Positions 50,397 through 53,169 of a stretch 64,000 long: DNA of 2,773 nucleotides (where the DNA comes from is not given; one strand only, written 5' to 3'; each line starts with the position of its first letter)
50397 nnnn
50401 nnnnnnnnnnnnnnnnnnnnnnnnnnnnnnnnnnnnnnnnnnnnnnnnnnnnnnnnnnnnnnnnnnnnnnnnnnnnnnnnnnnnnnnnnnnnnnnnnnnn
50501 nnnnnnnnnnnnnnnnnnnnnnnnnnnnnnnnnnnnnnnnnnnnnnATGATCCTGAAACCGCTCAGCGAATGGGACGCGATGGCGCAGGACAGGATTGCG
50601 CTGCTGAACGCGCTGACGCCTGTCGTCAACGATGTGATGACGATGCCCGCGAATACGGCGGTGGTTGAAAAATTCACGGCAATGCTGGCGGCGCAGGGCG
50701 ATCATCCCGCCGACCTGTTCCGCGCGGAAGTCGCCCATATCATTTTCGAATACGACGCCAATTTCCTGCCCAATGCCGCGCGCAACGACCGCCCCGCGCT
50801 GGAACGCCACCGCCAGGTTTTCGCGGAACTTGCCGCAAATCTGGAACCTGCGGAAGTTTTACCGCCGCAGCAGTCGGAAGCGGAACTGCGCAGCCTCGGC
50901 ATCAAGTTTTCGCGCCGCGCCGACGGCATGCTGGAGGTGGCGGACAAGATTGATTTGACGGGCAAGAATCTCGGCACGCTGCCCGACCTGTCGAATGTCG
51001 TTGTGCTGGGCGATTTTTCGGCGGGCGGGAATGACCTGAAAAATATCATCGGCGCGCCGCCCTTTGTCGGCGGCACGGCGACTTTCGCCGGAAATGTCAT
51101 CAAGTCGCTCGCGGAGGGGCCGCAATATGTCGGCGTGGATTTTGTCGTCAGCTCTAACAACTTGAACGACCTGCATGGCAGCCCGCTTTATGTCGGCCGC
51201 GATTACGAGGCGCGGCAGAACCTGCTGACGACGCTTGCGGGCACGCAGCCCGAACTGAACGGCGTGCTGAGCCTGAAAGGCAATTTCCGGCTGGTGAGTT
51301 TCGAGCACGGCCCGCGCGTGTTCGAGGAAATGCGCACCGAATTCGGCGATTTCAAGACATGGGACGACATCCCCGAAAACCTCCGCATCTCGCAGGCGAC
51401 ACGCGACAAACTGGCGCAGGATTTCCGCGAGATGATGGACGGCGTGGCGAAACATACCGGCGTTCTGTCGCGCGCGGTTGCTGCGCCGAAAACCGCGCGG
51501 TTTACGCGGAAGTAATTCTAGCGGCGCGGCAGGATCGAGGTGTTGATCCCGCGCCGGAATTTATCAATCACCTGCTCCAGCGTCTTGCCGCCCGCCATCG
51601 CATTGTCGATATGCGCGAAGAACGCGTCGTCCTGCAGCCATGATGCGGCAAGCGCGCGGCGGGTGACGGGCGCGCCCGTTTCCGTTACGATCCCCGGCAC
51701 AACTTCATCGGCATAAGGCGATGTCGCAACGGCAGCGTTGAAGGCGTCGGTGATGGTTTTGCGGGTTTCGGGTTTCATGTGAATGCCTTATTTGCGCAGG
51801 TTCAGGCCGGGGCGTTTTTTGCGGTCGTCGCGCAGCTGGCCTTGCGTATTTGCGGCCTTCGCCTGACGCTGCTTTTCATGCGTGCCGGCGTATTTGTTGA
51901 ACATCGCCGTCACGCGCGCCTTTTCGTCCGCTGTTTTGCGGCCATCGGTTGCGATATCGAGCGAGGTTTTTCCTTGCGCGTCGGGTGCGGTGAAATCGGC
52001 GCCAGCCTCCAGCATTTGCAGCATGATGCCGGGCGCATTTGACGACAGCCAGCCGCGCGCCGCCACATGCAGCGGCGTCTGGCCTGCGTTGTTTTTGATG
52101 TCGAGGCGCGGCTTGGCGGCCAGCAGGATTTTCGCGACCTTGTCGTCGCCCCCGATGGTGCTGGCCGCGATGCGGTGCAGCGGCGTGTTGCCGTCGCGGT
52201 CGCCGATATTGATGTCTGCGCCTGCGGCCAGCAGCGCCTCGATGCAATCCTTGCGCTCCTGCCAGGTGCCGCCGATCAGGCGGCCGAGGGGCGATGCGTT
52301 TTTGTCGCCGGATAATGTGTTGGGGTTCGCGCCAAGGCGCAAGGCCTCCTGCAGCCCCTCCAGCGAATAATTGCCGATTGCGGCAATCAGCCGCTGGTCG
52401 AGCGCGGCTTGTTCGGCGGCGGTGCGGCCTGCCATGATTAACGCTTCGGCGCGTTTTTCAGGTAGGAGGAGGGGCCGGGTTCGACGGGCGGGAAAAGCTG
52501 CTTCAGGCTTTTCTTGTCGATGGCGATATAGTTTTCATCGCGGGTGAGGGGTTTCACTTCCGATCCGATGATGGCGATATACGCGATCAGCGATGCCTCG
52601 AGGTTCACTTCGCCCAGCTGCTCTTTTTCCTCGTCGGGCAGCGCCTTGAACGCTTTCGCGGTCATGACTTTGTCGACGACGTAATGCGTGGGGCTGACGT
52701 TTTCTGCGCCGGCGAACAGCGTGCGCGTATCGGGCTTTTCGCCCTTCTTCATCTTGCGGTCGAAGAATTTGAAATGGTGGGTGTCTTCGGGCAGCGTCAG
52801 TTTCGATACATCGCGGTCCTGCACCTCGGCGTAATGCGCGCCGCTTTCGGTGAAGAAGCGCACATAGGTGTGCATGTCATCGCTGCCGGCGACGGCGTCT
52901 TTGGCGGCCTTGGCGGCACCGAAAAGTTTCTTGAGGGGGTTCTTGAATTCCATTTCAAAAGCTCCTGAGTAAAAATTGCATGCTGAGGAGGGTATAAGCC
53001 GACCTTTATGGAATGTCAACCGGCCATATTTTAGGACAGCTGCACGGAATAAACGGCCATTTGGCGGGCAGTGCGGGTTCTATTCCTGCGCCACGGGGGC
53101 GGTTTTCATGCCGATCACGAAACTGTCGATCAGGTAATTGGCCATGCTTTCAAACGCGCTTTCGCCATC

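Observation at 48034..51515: Promoter-led, translationally coupled operon of modular 21-aa LRR-like repeat proteins that all end in a conserved basic tail (............)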

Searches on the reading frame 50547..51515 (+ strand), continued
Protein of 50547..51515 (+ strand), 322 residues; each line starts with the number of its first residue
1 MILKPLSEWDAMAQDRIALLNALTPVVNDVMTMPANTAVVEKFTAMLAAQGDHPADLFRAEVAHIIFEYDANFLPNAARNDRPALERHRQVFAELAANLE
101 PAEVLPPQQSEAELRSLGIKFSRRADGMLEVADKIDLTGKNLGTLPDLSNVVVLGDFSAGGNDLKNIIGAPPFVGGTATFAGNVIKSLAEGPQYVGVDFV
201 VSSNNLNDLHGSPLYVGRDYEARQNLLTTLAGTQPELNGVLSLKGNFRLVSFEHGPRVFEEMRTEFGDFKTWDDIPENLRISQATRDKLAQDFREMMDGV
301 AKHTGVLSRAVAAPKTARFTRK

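Call 58: search_protein_families(library=pfam, proteins=[P0015, P0016, P0017, P0018, P0020, P0024], max_evalue=0.001)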
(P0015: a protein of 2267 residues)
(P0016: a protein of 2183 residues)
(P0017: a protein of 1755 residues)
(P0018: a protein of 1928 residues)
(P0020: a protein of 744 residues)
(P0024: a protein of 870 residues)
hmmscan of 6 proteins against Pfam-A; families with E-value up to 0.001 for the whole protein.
P0015 (2267 aa): 0 families

P0016 (2183 aa): 2 families
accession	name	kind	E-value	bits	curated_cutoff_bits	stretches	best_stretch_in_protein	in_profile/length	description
PF13385.13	Laminin_G_3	-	7.7e-08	33.1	27.6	1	1965-2125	2-145/151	Concanavalin A-like lectin/glucanases superfamily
PF16233.10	DUF4893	-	7.9e-06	26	36.2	0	334-367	51-84/169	Domain of unknown function (DUF4893)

P0017 (1755 aa): 1 family
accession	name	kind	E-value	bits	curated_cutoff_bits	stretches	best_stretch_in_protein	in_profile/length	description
PF18143.6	HAD_SAK_2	-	4.3e-05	24.3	27.5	0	455-496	70-110/139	HAD domain in Swiss Army Knife RNA repair proteins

P0018 (1928 aa): 0 families

P0020 (744 aa): 2 families
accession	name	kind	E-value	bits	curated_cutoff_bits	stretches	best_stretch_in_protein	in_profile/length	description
PF14284.11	PcfJ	-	3.4e-10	40.3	25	1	189-300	34-144/147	PcfJ-like protein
PF16233.10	DUF4893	-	6.8e-05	23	36.2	0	470-499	55-84/169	Domain of unknown function (DUF4893)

P0024 (870 aa): 1 family
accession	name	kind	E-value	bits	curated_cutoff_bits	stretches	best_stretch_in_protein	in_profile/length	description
PF14284.11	PcfJ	-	1.5e-11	44.7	25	1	176-288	36-146/147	PcfJ-like protein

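Call 105: predict_structure(alignment_id=A13)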
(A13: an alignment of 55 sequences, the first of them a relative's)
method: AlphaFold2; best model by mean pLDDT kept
length: 220 residues; sequences in the alignment: 55
mean_pLDDT: 96.1   pTM: 0.85
mean pLDDT of the five models: 96.1, 95.4, 95.4, 94.9, 94.8
residues with pLDDT >= 90: 197; 70-90: 21; 50-70: 2; < 50: 0
segments of 3 or more residues with pLDDT < 50: none
pLDDT, mean of each block of 10 residues (from residue 1): 79 98 98 98 98 98 98 98 98 98 98 98 98 98 98 98 98 98 97 97 90 83
secondary structure, 60 per line:
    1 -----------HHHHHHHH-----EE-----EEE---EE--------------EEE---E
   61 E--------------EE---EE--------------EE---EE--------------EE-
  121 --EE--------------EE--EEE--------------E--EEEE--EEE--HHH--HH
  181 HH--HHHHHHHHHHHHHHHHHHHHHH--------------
elements in order: H12-19 E32-34 E54-56 E143-145 E163-166 E169-171 H179-182 H185-206
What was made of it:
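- Closest known: C-terminal translocation signals of T4SS. Different: The canonical tail is modelled as ordered (call 105).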

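Call 107: fold_search(model_id=the predicted structure, library=pdb)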
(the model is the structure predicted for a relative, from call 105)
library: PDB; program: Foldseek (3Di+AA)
matches with E <= 10: 325; with E <= 0.001: 0
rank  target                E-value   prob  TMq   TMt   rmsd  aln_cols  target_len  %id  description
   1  7v8g_A                7.3e-03  1.00  0.45  0.42   4.1       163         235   24  Crystal structure of HOIP RING1 domain bound to IpaH1.4 LRR domain (released 2022-03-30)
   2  3cvr                  8.9e-03  1.00  0.50  0.25   5.1       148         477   29  Crystal structure of the full length IpaH3 (released 2008-11-11)
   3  7ya7_B                9.4e-03  1.00  0.40  0.40   6.0       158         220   21  The crystal structure of IpaH1.4 LRR domain (released 2023-02-08)
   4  5b0n_B                9.8e-03  0.98  0.28  0.28   7.8       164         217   19  Structure of Shigella effector LRR domain (released 2016-04-06)
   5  7v8e_A                1.0e-02  1.00  0.48  0.45   3.8       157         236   23  Crystal structure of IpaH1.4 LRR domain bound to HOIL-1L UBL domain. (released 2022-03-30)
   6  7v8h_A                1.3e-02  1.00  0.50  0.47   3.6       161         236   22  Crystal structure of LRR domain from Shigella flexneri IpaH1.4 (released 2022-03-30)
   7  5b0n_A                1.4e-02  0.98  0.34  0.34   8.8       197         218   19  Structure of Shigella effector LRR domain (released 2016-04-06)
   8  9jta_B                1.9e-02  1.00  0.40  0.38   5.3       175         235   20  Crystal structure of RNF213 RING domain bound to IpaH1.4 LRR domain (released 2025-05-07)
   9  5b0t                  1.9e-02  0.97  0.30  0.30   6.9       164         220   20  Structure of Shigella effector LRR domain (released 2016-04-06)
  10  8gtj_B                2.8e-02  0.99  0.38  0.36   6.2       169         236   22  Crystal structure of IpaH7.8-LRR and GSDMB isoform-4 complex (released 2023-04-12)
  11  7wjq_A                3.0e-02  1.00  0.49  0.47   3.5       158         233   25  Crystal structure of GSDMB in complex with Ipah7.8 (released 2023-01-11)
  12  7ya7_A                3.3e-02  0.98  0.36  0.34   7.6       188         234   20  The crystal structure of IpaH1.4 LRR domain (released 2023-02-08)
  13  5uf1_A                3.5e-02  1.00  0.39  0.36   5.6       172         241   20  Crystal Structure of Variable Lymphocyte Receptor (VLR) O13 in complex with H-trisaccharide (released 2017-10-18)
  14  8gtk_B                3.5e-02  0.99  0.38  0.36   6.1       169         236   21  Crystal structure of IpaH7.8-LRR and GSDMB isoform-1 complex (released 2023-04-12)
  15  5kh1                  3.6e-02  0.92  0.30  0.15   8.3       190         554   18  Shigella flexneri Effector IpaH1880 (released 2017-07-12)
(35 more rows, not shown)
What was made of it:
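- Closest known: LRR domains of the T3SS effectors IpaH/SspH. Same: Foldseek gives prob 1.0, TM 0.45-0.50 and 20-30% identity (call 107).
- Foldseek top hits are IpaH1.4, IpaH3, IpaH7.8 and SspH LRRs at prob 1.0 (call 107).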

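Call 108: search_protein_families(library=padloc, proteins=[window:50547-51515:+], max_evalue=0.1)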
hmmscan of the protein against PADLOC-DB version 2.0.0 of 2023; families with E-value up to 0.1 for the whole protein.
window:50547-51515:+ (322 aa): 0 families

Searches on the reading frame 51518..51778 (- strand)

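Call 3: search_protein_families(library=pfam, proteins=[window:51518-51778:-], max_evalue=1)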
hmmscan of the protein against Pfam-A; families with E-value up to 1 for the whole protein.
window:51518-51778:- (86 aa): 0 families

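Call 4: search_protein_families(library=ncbifam, proteins=[window:51518-51778:-], max_evalue=1)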
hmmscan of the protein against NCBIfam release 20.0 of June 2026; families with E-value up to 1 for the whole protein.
window:51518-51778:- (86 aa): 1 family
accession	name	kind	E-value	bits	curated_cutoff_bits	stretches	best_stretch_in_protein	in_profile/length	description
NF010002.0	PRK13475.1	equivalog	0.15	10.7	489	1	53-79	396-422/459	ribulose-bisphosphate carboxylase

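Call 6: search_protein_families(library=phrogs, proteins=[window:51518-51778:-], max_evalue=1)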
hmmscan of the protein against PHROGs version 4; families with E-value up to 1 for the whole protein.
window:51518-51778:- (86 aa): 0 families

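Call 108: search_protein_families(library=padloc, proteins=[window:51518-51778:-], max_evalue=0.1)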
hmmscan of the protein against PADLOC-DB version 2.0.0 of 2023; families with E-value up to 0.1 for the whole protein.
window:51518-51778:- (86 aa): 0 families

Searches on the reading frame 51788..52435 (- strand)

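Call 3: search_protein_families(library=pfam, proteins=[window:51788-52435:-], max_evalue=1)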
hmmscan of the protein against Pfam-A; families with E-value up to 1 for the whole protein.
window:51788-52435:- (215 aa): 5 families
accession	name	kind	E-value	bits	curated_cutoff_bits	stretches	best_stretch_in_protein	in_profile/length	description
PF12796.13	Ank_2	-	1.4e-23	83.7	27.3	3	61-151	9-89/90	Ankyrin repeats (3 copies)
PF00023.36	Ank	-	1.3e-14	54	21.1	3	81-116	1-33/33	Ankyrin repeat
PF13637.12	Ank_4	-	1.6e-12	47.8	22.7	2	60-88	8-36/50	Ankyrin repeats (many copies)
PF13857.12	Ank_5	-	4.7e-10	40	27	2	104-162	1-56/56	Ankyrin repeats (many copies)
PF13606.12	Ank_3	-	3.1e-06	27.5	22.3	0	118-127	2-11/30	Ankyrin repeat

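Call 4: search_protein_families(library=ncbifam, proteins=[window:51788-52435:-], max_evalue=1)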
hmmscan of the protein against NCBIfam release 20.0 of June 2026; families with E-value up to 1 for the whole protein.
window:51788-52435:- (215 aa): 6 families
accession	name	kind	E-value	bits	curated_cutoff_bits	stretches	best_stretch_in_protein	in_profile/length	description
NF043029.1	T4SS_AnkY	equivalog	5e-16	58.2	600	2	59-129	468-535/543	Dot/Icm T4SS effector AnkY/LegA9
NF043022.1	T4SS_AnkG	equivalog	4.4e-11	42.2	500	1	25-167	309-448/455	Dot/Icm T4SS effector AnkG/AnkZ/LegA7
NF043023.1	T4SS_AnkH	equivalog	1e-06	27.8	600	2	61-126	11-73/467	Dot/Icm T4SS effector AnkH/LegA3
NF043028.1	T4SS_AnkX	equivalog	5.3e-05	21.6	1400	1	64-162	667-769/938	Dot/Icm T4SS effector AnkN/AnkX/LegA8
NF041931.2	MzaA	equivalog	0.00024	20.1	800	1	112-197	29-103/726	MZA anti-phage system associated sigma-70 family RNA polymerase sigma factor MzaA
NF038106.1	gamma_NF038106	equivalog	0.0018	18.5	50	1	122-169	36-83/93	PA4642 family protein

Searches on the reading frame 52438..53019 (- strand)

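Call 3: search_protein_families(library=pfam, proteins=[window:52438-53019:-], max_evalue=1)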
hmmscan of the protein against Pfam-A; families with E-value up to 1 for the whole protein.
window:52438-53019:- (193 aa): 1 family
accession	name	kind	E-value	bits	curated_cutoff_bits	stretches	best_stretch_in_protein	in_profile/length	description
PF14226.12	DIOX_N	-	0.096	13.8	27.3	0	120-135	49-64/117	non-haem dioxygenase in morphine synthesis N-terminal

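Call 4: search_protein_families(library=ncbifam, proteins=[window:52438-53019:-], max_evalue=1)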
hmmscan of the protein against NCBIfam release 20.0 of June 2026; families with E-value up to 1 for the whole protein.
window:52438-53019:- (193 aa): 0 families

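Call 6: search_protein_families(library=phrogs, proteins=[window:52438-53019:-], max_evalue=1)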
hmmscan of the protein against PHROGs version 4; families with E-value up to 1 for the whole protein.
window:52438-53019:- (193 aa): 0 families

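Call 108: search_protein_families(library=padloc, proteins=[window:52438-53019:-], max_evalue=0.1)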
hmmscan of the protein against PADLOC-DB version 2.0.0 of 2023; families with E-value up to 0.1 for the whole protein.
window:52438-53019:- (193 aa): 0 families
